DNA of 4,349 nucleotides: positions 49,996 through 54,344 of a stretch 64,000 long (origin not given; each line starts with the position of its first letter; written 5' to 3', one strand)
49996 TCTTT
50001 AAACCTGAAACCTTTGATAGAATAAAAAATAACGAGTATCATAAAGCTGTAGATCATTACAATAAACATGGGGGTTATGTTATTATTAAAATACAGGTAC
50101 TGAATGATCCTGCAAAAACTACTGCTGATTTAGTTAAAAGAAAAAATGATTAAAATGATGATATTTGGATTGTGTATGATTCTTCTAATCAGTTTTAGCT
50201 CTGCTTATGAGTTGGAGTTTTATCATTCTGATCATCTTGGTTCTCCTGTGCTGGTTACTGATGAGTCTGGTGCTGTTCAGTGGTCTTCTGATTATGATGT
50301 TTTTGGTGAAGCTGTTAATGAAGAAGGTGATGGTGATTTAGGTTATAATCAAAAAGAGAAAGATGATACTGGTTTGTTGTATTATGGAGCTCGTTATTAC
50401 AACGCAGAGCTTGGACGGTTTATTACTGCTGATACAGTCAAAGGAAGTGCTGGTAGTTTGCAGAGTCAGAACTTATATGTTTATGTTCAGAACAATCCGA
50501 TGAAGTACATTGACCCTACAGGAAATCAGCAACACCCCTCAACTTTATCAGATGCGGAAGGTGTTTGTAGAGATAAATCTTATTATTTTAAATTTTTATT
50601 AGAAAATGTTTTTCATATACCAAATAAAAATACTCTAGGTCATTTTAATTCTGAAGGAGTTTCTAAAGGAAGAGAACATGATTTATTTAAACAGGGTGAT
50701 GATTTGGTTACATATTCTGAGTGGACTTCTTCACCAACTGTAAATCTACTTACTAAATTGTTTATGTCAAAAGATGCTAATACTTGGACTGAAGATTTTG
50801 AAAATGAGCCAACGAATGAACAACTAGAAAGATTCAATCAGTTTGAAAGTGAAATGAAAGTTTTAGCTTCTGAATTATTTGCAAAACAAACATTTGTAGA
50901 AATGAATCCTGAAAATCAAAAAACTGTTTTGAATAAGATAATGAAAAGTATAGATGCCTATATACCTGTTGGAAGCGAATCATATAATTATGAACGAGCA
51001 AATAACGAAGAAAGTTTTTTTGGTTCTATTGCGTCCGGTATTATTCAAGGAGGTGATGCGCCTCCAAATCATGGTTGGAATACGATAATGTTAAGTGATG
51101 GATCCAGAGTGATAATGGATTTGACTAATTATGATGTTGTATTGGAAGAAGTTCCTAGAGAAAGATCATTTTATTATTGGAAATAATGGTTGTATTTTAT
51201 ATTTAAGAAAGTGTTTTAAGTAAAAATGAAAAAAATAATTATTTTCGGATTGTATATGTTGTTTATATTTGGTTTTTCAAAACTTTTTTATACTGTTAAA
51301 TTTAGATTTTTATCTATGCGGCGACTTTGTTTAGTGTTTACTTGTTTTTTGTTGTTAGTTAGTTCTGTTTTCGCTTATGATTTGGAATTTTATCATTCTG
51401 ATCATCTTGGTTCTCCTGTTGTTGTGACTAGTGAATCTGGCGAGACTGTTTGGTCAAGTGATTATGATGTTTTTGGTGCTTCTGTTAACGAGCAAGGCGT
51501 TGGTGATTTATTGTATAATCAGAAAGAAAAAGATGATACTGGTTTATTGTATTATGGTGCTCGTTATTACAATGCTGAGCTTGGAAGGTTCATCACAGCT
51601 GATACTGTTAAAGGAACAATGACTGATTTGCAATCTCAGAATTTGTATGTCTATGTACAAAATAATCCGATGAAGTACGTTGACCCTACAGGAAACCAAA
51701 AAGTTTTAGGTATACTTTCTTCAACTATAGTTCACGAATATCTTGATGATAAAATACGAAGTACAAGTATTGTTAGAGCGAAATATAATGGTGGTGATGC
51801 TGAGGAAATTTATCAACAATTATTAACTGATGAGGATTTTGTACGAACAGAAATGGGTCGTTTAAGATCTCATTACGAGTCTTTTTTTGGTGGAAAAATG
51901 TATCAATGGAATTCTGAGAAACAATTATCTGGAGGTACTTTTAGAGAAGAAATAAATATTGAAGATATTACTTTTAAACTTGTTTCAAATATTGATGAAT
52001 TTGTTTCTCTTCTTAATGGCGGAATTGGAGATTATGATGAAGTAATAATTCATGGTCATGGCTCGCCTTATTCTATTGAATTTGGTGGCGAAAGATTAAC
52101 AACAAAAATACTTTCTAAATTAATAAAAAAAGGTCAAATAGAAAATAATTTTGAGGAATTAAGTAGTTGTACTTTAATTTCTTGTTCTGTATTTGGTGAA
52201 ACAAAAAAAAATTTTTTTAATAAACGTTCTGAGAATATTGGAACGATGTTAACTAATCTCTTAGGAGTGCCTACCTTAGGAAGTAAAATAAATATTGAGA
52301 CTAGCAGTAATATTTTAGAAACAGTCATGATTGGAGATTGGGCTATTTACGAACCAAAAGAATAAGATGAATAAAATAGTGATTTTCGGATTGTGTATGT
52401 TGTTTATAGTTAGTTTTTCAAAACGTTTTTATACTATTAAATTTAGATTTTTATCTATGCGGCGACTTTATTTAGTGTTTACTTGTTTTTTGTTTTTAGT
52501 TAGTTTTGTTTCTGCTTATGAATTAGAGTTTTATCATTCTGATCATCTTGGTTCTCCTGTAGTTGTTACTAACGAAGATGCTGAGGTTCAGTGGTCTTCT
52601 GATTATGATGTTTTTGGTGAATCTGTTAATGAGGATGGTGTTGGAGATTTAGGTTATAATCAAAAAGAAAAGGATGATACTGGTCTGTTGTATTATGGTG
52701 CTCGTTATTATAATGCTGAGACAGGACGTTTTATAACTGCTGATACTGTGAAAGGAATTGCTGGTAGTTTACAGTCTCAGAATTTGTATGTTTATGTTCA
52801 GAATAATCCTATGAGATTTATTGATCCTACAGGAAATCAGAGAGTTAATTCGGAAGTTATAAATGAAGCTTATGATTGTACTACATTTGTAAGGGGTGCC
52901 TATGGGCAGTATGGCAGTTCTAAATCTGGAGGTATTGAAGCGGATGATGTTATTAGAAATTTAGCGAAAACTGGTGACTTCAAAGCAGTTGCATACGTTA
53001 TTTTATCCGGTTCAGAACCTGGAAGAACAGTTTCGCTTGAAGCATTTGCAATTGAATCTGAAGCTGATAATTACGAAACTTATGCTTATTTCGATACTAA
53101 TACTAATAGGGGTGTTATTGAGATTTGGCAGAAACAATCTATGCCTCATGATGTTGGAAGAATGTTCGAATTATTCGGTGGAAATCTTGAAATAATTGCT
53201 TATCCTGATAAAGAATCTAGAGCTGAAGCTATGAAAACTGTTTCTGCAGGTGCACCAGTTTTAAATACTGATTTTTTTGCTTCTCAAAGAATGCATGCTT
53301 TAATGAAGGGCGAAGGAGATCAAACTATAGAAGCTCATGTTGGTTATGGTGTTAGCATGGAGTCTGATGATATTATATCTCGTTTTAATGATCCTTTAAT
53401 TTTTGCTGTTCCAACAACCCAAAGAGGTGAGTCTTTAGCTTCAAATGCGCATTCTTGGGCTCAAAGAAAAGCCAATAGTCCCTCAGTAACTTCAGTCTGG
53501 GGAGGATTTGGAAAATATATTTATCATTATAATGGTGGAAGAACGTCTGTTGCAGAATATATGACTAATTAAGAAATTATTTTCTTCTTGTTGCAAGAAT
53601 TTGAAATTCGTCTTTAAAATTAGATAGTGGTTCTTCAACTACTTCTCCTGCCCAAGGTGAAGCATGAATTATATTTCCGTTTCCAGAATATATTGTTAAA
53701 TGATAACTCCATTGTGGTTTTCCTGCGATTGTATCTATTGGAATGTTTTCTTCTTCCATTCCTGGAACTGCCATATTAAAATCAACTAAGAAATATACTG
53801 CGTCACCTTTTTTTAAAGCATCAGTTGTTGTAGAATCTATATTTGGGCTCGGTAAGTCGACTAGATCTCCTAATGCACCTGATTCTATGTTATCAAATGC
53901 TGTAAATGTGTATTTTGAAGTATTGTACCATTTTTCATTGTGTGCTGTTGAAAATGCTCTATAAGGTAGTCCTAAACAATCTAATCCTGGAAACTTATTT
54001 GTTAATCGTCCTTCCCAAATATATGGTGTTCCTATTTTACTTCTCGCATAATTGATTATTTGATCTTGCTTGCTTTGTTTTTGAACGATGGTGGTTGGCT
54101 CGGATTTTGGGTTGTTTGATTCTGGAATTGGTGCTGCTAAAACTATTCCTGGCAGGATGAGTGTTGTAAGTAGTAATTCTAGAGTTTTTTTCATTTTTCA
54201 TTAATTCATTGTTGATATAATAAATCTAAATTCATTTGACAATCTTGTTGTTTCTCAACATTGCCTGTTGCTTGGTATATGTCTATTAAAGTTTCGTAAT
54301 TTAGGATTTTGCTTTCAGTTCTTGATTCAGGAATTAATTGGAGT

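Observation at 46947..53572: Six tandem cassettes share a near-identical leader+Rhs core but carry six different peptidase-like tips, with no room for immunity genes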

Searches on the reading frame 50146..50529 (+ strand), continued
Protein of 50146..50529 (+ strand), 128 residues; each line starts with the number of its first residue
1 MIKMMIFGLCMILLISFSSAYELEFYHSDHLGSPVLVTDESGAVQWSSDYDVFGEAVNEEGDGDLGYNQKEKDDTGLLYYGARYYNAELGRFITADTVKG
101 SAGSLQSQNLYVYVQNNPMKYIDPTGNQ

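Call 80: search_protein_families(library=pfam, proteins=[L010:277-726:-, L010:730-1260:-, L010:1394-1873:-, L010:1911-2447:-, L010:3731-4684:+, L010:10954-11373:+, L010:11476-12153:+, L010:4859-10957:+], max_evalue=0.001)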
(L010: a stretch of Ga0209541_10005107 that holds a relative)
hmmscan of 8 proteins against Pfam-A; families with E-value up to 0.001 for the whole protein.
L010:277-726:- (149 aa): 1 family
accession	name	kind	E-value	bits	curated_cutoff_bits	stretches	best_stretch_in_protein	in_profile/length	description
PF00411.24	Ribosomal_S11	-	1.3e-27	96.8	25.1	1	30-145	1-110/110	Ribosomal protein S11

L010:730-1260:- (176 aa): 1 family
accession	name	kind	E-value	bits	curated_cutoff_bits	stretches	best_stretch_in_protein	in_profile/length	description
PF01479.30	S4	-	1.6e-16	60.2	22.8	1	101-147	1-47/48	S4 domain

L010:1394-1873:- (159 aa): 1 family
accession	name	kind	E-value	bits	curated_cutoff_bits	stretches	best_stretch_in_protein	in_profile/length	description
PF00416.27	Ribosomal_S13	-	6.8e-37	127.2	31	1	17-141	1-127/128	Ribosomal protein S13/S18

L010:1911-2447:- (178 aa): 2 families
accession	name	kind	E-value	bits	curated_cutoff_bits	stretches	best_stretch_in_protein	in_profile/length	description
PF04919.18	DUF655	-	3.2e-58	197.1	22.2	1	4-177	2-180/181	Protein of unknown function (DUF655)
PF14579.12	HHH_6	-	0.00019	22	25.6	1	117-151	28-63/90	Helix-hairpin-helix motif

L010:3731-4684:+ (317 aa): 1 family
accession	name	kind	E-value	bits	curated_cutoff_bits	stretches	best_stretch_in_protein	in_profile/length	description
PF00665.32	rve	-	5.5e-07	30.2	32.6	1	143-249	7-102/102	Integrase core domain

L010:10954-11373:+ (139 aa): 0 families

L010:11476-12153:+ (225 aa): 0 families

L010:4859-10957:+ (2032 aa): 3 families
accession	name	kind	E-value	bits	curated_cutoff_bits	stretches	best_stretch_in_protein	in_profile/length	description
PF05593.20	RHS_repeat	-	2.5e-23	82.3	22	1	1186-1220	1-35/38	RHS Repeat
PF12256.14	TcdB_toxin_midN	-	9.9e-23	80.8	24.8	1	653-769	31-156/181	Insecticide toxin TcdB middle/N-terminal region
PF13517.12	FG-GAP_3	-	2.5e-13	50.8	26.9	2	420-492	1-59/61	FG-GAP-like repeat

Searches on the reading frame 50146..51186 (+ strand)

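Call 3: search_protein_families(library=pfam, proteins=[window:50146-51186:+], max_evalue=0.1)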
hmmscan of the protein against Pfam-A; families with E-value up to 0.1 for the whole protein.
window:50146-51186:+ (346 aa): 1 family
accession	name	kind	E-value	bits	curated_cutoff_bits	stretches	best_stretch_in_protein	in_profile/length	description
PF03527.20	RHS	-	2.7e-11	43.5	27.9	1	25-59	3-37/38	RHS protein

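Call 4: search_protein_families(library=ncbifam, proteins=[window:50146-51186:+], max_evalue=0.1)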
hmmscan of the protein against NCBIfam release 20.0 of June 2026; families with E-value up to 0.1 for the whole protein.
window:50146-51186:+ (346 aa): 2 families
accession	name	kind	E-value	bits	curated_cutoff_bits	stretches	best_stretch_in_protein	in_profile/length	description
TIGR03696.1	Rhs_assc_core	domain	2.2e-21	76.1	32.5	1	50-126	1-75/76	RHS repeat-associated core domain-containing protein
NF041261.1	RHS_core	equivalog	4.6e-13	47.9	2000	1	18-126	1152-1260/1261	RHS element core protein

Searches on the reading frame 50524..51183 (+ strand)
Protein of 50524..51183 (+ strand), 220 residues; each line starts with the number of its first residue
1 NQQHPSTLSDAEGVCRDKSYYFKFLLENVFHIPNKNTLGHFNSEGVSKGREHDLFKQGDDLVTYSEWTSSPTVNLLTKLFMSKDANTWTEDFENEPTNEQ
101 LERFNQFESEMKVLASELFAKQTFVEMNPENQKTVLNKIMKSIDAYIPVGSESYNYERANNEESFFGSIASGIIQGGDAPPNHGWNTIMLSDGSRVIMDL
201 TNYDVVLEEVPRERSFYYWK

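Call 22: search_protein_families(library=pfam, proteins=[window:50524-51183:+], max_evalue=10)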
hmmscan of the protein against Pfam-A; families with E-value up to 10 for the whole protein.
seq(220 aa): 2 families
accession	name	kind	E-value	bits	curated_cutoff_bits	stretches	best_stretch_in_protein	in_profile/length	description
PF20892.2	SidC_lipid-bd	-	0.14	12.6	27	1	74-144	20-90/127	SidC, lipid-binding domain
PF11310.13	DUF3113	-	0.16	12.4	25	0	139-163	7-31/60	Protein of unknown function (DUF3113)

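Call 65: search_dna_similar(query=window:50524-51183:+, collection=plasmids, mode=protein, max_evalue=0.1, max_rows=10)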
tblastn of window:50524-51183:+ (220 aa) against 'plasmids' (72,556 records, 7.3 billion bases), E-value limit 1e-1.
No match.

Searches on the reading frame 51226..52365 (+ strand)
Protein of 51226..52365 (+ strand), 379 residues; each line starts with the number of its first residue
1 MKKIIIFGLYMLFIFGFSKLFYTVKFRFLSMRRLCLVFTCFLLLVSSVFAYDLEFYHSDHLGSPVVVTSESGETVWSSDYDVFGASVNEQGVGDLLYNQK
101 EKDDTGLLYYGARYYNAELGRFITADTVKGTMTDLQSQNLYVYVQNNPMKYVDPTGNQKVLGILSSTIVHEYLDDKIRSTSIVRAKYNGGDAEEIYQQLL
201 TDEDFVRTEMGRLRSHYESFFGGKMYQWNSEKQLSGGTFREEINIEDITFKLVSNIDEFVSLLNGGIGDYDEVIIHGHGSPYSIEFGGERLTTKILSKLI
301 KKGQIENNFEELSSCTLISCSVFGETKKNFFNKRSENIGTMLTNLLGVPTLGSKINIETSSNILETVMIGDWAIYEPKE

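Call 3: search_protein_families(library=pfam, proteins=[window:51226-52365:+], max_evalue=0.1)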
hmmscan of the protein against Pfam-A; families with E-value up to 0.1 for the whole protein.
window:51226-52365:+ (379 aa): 1 family
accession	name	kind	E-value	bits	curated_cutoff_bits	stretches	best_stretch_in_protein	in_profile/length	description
PF03527.20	RHS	-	5.9e-12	45.7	27.9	1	55-90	3-38/38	RHS protein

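Call 4: search_protein_families(library=ncbifam, proteins=[window:51226-52365:+], max_evalue=0.1)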
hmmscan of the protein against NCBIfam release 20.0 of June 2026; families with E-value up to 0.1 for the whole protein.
window:51226-52365:+ (379 aa): 2 families
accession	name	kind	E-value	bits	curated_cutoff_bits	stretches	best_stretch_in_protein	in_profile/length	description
TIGR03696.1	Rhs_assc_core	domain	1.4e-19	70.4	32.5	1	80-156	1-75/76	RHS repeat-associated core domain-containing protein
NF041261.1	RHS_core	equivalog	6.9e-14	50.6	2000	1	51-156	1155-1260/1261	RHS element core protein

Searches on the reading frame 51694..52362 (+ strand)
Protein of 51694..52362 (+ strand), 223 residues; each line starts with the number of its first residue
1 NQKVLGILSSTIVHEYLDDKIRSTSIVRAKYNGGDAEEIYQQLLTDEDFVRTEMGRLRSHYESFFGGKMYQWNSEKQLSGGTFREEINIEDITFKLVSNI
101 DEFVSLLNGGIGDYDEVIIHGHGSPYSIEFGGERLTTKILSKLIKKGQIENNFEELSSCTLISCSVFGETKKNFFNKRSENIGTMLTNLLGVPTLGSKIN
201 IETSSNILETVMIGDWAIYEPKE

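Call 22: search_protein_families(library=pfam, proteins=[window:51694-52362:+], max_evalue=10)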
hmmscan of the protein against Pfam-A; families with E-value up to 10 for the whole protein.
seq(223 aa): 1 family
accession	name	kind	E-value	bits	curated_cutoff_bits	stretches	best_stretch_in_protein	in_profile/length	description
PF14252.11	DUF4347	-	0.088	13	24.6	1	112-182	45-117/164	Domain of unknown function (DUF4347)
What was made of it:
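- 51226..52365 (+): Cassette E: double leader 51226-51375 (internal Met at 51316), core 51376-51693, tip 51694-52365. The tip is 223 aa with IIHGHG and LISC 42 residues apart. A TATA-like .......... sits at 51195-51204 in the 39-nt gap upstream. DUF4347 at E 0.088 only (call 22).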

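Call 23: find_homologous_proteins(query=window:51694-52362:+, max_evalue=0.01)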
Query seq(223 aa) (223 aa): 2 proteins with E <= 0.01 among 173 candidates.
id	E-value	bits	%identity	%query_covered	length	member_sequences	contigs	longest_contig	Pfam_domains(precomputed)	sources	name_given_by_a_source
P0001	1.6e-141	487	100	100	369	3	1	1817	PF25023.2,PF03527.21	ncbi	-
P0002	5.9e-34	136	100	30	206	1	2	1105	PF25023.2,PF03527.21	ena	-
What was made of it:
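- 51226..52365 (+): No homologues (call 23).
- Tried and rejected: Word-indexed search of the 5.8-billion-sequence collection with tip E found only itself (call 23).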

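Call 63: search_solved_structures(query=window:51694-52362:+, max_evalue=10, show_alignments=3)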
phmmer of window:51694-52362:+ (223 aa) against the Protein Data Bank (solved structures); distinct sequences matched with E-value up to 10: 0.
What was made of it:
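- On Clan CD cysteine peptidases, C80/caspase-like (tips A, E): No PDB hit (call 63).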

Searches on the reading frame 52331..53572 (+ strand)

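Call 3: search_protein_families(library=pfam, proteins=[window:52331-53572:+], max_evalue=0.1)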
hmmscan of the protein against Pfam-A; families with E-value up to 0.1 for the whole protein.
window:52331-53572:+ (413 aa): 1 family
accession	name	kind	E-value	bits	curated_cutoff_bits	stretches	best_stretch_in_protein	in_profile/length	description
PF03527.20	RHS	-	4e-09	36.6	27.9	1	67-101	3-37/38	RHS protein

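Call 4: search_protein_families(library=ncbifam, proteins=[window:52331-53572:+], max_evalue=0.1)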
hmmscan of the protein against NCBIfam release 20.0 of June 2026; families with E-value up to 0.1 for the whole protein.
window:52331-53572:+ (413 aa): 2 families
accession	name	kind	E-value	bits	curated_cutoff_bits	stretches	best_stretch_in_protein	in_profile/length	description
TIGR03696.1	Rhs_assc_core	domain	5.1e-20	71.8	32.5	1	92-168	1-75/76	RHS repeat-associated core domain-containing protein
NF041261.1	RHS_core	equivalog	8.1e-14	50.4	2000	1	59-168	1151-1260/1261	RHS element core protein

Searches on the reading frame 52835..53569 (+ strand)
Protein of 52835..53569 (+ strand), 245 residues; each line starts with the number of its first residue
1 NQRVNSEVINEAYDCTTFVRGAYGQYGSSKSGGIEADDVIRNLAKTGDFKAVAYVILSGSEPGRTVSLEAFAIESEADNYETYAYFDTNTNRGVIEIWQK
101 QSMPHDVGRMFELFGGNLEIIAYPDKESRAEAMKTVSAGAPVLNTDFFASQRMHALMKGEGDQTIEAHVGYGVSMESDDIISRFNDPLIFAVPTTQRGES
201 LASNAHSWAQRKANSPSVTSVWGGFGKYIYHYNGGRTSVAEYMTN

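Call 22: search_protein_families(library=pfam, proteins=[window:52835-53569:+], max_evalue=10)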
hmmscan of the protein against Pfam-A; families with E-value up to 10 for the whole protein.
seq(245 aa): 1 family
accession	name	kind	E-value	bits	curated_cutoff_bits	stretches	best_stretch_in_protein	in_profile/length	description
PF02739.22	5_3_exonuc_N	-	0.075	13.2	34.3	1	31-59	102-130/164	5'-3' exonuclease, N-terminal resolvase-like domain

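Call 47: search_solved_structures(query=window:52835-53569:+, max_evalue=10, show_alignments=2)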
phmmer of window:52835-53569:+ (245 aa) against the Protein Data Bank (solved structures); distinct sequences matched with E-value up to 10: 7.
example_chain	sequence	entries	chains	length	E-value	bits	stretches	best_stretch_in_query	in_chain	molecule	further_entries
1zb6_A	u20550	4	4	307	0.49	13.3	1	65-115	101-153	Aromatic prenyltransferase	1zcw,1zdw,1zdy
7fhb_A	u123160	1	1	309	0.49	13.3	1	65-115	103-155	Prenyltransferase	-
7fhc_A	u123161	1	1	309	0.5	13.3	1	65-115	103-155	Prenyltransferase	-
7fhe_A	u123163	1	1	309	0.52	13.2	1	65-115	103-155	Prenyltransferase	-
7fhd_A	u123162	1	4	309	0.53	13.2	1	65-115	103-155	Prenyltransferase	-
7fhf_A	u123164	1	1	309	0.53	13.2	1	65-115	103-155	Prenyltransferase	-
23tz_A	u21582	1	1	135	0.62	13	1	3-40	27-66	Peptidoglycan DL-endopeptidase CwlO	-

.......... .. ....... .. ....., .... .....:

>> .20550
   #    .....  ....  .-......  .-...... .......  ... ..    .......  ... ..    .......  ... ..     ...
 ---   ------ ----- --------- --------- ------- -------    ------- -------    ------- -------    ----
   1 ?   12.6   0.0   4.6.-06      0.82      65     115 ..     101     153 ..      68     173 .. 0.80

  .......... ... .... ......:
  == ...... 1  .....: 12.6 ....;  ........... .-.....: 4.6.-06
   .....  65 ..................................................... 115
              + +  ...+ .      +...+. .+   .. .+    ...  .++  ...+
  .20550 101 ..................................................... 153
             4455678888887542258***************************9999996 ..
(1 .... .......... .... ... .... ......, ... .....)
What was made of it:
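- On Transglutaminase-like / papain-fold peptidases (tip D); NlpC/P60 (tip F): Tip F: the CwlO hit is E 0.62 (call 47).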

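Call 61: predict_structure(protein=window:52835-53569:+)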
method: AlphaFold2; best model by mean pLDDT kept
length: 245 residues; sequences in the alignment: 1
mean_pLDDT: 36.6   pTM: 0.25
mean pLDDT of the five models: 36.6, 32.9, 28.7, 27.9, 26.6
residues with pLDDT >= 90: 0; 70-90: 0; 50-70: 16; < 50: 229
segments of 3 or more residues with pLDDT < 50: 1-98, 100-205, 217-222, 224-229, 234-245
pLDDT, mean of each block of 10 residues (from residue 1): 30 26 28 33 35 38 34 43 44 45 36 34 41 30 27 26 29 32 39 37 50 51 47 47 30
secondary structure, 60 per line:
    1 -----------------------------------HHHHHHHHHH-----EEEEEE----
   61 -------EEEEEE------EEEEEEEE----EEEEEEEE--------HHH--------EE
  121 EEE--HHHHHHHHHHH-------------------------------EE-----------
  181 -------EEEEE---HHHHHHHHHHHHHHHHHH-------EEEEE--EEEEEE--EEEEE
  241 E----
elements in order: H36-45 E51-56 E68-73 E80-87 E92-99 E119-123 H126-136 E188-192 H196-213 E221-225 E228-233 E236-241
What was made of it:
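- On Transglutaminase-like / papain-fold peptidases (tip D); NlpC/P60 (tip F): The AF2 model is unusable (call 61).
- Tried and rejected: AlphaFold of tip F as a single sequence gave pLDDT 36.6 (call 61).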

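Call 64: search_dna_similar(query=window:52835-53569:+, collection=plasmids, mode=protein, max_evalue=0.1, max_rows=10)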
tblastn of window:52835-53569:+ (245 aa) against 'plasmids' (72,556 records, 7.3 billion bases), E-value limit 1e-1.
No match.
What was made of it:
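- Tried and rejected: tblastn of tips F and D against 72,556 plasmids (calls 64, 65).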

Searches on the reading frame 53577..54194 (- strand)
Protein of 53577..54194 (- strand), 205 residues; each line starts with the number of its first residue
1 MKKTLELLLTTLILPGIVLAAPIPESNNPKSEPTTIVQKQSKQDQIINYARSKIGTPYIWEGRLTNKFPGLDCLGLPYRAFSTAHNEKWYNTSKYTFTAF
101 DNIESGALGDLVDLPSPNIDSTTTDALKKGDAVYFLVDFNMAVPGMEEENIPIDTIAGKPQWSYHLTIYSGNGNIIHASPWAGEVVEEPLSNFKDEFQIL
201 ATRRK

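Call 3: search_protein_families(library=pfam, proteins=[window:53577-54194:-], max_evalue=0.1)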
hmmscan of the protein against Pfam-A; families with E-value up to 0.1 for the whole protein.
window:53577-54194:- (205 aa): 2 families
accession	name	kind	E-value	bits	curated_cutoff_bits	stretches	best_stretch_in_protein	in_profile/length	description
PF00877.26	NLPC_P60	-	3.2e-06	27.5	23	1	55-135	1-59/105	NlpC/P60 family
PF10956.13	DUF2756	-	0.021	15.6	21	1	7-46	4-43/105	Protein of unknown function (DUF2756)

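Call 4: search_protein_families(library=ncbifam, proteins=[window:53577-54194:-], max_evalue=0.1)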
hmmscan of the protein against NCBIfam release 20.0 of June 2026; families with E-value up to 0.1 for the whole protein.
window:53577-54194:- (205 aa): 6 families
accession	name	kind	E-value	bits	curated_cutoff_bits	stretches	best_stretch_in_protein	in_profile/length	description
NF038345.1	wall_hydro_RipC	exception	7.2e-07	28.9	425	1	19-83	230-288/362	peptidoglycan hydrolase RipC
NF046048.1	NlpC_P60_DIP1281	equivalog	0.00027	19.9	517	1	29-62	438-471/587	DIP1281 family NlpC/P60 protein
NF033742.1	NlpC_p60_RipB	exception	0.00059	19.5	335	0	28-63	62-97/206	NlpC/P60 family peptidoglycan endopeptidase RipB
NF040678.1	EntFM_CwpFM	equivalog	0.014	14.4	720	1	33-168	302-426/430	enterotoxin EntFM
NF007675.0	PRK10350.1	equivalog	0.04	13.9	136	1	7-46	4-43/145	DUF2756 family protein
NF033741.1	NlpC_p60_RipA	exception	0.061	12.4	625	0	159-186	411-437/457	NlpC/P60 family peptidoglycan endopeptidase RipA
